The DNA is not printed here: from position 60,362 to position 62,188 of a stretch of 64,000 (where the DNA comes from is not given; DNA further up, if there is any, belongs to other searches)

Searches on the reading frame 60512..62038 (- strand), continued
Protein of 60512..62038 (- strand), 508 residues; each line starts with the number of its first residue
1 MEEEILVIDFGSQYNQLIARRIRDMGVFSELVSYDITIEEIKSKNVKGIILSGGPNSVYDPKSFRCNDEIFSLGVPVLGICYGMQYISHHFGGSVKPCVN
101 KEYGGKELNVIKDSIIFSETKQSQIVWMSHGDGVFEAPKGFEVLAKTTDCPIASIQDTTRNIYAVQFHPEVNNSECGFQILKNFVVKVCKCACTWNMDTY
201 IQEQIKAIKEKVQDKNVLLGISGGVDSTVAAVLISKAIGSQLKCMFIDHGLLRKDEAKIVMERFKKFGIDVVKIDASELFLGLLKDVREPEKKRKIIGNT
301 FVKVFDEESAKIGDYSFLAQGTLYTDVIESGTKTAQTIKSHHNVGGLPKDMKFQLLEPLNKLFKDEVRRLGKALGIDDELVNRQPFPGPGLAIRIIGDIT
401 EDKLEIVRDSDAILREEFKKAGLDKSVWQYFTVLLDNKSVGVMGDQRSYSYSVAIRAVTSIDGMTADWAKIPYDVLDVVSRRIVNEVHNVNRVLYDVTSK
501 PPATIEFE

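Call 63: find_encoding_contigs(protein=P0122, flank=1200, max_places=10)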
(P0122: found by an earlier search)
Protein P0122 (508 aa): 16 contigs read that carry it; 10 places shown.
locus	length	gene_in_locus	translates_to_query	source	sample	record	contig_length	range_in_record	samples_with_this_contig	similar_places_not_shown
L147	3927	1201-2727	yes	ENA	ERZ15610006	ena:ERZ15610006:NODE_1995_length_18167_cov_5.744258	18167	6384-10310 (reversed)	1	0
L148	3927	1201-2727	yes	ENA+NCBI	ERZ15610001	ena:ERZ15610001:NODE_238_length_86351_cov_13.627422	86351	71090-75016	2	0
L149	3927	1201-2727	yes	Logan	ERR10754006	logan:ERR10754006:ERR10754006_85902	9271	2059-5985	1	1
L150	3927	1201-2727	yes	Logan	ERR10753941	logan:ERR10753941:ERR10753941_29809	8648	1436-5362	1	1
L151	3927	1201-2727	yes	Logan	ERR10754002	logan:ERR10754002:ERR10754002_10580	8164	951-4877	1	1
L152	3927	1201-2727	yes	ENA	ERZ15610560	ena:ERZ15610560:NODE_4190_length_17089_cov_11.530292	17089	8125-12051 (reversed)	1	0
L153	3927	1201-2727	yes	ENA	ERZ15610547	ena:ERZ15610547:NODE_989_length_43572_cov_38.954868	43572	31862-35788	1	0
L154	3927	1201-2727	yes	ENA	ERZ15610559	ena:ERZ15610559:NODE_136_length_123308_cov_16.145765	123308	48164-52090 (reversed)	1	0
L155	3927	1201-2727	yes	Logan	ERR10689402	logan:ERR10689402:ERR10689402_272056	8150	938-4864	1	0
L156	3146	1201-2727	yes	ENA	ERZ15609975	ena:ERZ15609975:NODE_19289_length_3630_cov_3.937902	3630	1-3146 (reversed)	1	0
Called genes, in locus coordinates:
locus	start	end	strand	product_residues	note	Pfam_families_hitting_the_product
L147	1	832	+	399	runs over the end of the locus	PF00860:Xan_ur_permease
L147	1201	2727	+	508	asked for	PF00117:GATase, PF07722:Peptidase_C26, PF02540:NAD_synthase, PF00958:GMP_synt_C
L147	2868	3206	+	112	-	-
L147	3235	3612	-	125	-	-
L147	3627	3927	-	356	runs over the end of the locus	-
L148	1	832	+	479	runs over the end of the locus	PF00860:Xan_ur_permease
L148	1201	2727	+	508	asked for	PF00117:GATase, PF07722:Peptidase_C26, PF02540:NAD_synthase, PF00958:GMP_synt_C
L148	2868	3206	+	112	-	-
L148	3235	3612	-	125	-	-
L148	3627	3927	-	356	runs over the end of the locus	-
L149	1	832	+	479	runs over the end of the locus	PF00860:Xan_ur_permease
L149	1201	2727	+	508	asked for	PF00117:GATase, PF07722:Peptidase_C26, PF02540:NAD_synthase, PF00958:GMP_synt_C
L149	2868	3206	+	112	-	-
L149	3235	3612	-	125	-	-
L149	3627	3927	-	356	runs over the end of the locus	-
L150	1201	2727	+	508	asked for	PF00117:GATase, PF07722:Peptidase_C26, PF02540:NAD_synthase, PF00958:GMP_synt_C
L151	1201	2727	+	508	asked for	PF00117:GATase, PF07722:Peptidase_C26, PF02540:NAD_synthase, PF00958:GMP_synt_C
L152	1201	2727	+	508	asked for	PF00117:GATase, PF07722:Peptidase_C26, PF02540:NAD_synthase, PF00958:GMP_synt_C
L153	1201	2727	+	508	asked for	PF00117:GATase, PF07722:Peptidase_C26, PF02540:NAD_synthase, PF00958:GMP_synt_C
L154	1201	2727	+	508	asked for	PF00117:GATase, PF07722:Peptidase_C26, PF02540:NAD_synthase, PF00958:GMP_synt_C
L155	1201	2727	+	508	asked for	PF00117:GATase, PF07722:Peptidase_C26, PF02540:NAD_synthase, PF00958:GMP_synt_C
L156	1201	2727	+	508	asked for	PF00117:GATase, PF07722:Peptidase_C26, PF02540:NAD_synthase, PF00958:GMP_synt_C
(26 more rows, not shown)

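Call 64: find_encoding_contigs(protein=P0123, flank=1200, max_places=10)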
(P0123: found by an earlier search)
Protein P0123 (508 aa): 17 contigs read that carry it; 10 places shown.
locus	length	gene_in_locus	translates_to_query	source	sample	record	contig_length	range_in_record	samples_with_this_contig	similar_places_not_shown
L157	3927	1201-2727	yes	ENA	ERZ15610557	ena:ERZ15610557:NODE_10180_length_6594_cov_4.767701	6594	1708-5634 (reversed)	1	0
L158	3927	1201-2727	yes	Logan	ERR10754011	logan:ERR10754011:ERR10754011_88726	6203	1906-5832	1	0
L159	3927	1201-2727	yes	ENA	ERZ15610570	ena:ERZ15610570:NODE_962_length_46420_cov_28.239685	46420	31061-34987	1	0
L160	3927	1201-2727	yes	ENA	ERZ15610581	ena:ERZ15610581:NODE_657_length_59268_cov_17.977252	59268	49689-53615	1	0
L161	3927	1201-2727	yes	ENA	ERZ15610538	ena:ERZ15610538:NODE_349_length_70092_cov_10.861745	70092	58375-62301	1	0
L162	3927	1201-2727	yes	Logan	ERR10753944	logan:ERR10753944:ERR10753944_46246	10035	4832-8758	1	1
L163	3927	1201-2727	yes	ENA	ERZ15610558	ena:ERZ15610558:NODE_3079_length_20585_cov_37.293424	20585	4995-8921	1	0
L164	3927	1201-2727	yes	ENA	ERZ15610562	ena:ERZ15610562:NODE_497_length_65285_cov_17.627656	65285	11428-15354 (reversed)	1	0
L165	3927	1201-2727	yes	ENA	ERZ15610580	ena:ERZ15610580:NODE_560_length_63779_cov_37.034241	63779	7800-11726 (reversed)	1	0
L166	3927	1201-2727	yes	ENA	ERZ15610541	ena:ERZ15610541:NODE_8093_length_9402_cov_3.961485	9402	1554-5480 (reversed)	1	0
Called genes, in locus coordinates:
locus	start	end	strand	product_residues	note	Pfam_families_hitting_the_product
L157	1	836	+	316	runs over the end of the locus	PF00860:Xan_ur_permease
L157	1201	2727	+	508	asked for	PF00117:GATase, PF07722:Peptidase_C26, PF02540:NAD_synthase, PF00958:GMP_synt_C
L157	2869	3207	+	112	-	-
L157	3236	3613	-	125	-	-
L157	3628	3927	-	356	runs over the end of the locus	-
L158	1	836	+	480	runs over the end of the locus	PF00860:Xan_ur_permease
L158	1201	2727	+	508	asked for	PF00117:GATase, PF07722:Peptidase_C26, PF02540:NAD_synthase, PF00958:GMP_synt_C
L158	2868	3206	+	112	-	-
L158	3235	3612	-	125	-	-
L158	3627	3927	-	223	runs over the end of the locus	?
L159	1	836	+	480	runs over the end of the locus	PF00860:Xan_ur_permease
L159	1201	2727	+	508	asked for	PF00117:GATase, PF07722:Peptidase_C26, PF02540:NAD_synthase, PF00958:GMP_synt_C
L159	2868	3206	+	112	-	-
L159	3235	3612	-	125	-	-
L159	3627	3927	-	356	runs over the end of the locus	-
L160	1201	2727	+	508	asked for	PF00117:GATase, PF07722:Peptidase_C26, PF02540:NAD_synthase, PF00958:GMP_synt_C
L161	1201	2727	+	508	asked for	PF00117:GATase, PF07722:Peptidase_C26, PF02540:NAD_synthase, PF00958:GMP_synt_C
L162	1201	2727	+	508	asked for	PF00117:GATase, PF07722:Peptidase_C26, PF02540:NAD_synthase, PF00958:GMP_synt_C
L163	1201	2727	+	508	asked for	PF00117:GATase, PF07722:Peptidase_C26, PF02540:NAD_synthase, PF00958:GMP_synt_C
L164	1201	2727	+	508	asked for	PF00117:GATase, PF07722:Peptidase_C26, PF02540:NAD_synthase, PF00958:GMP_synt_C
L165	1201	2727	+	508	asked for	PF00117:GATase, PF07722:Peptidase_C26, PF02540:NAD_synthase, PF00958:GMP_synt_C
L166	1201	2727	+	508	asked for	PF00117:GATase, PF07722:Peptidase_C26, PF02540:NAD_synthase, PF00958:GMP_synt_C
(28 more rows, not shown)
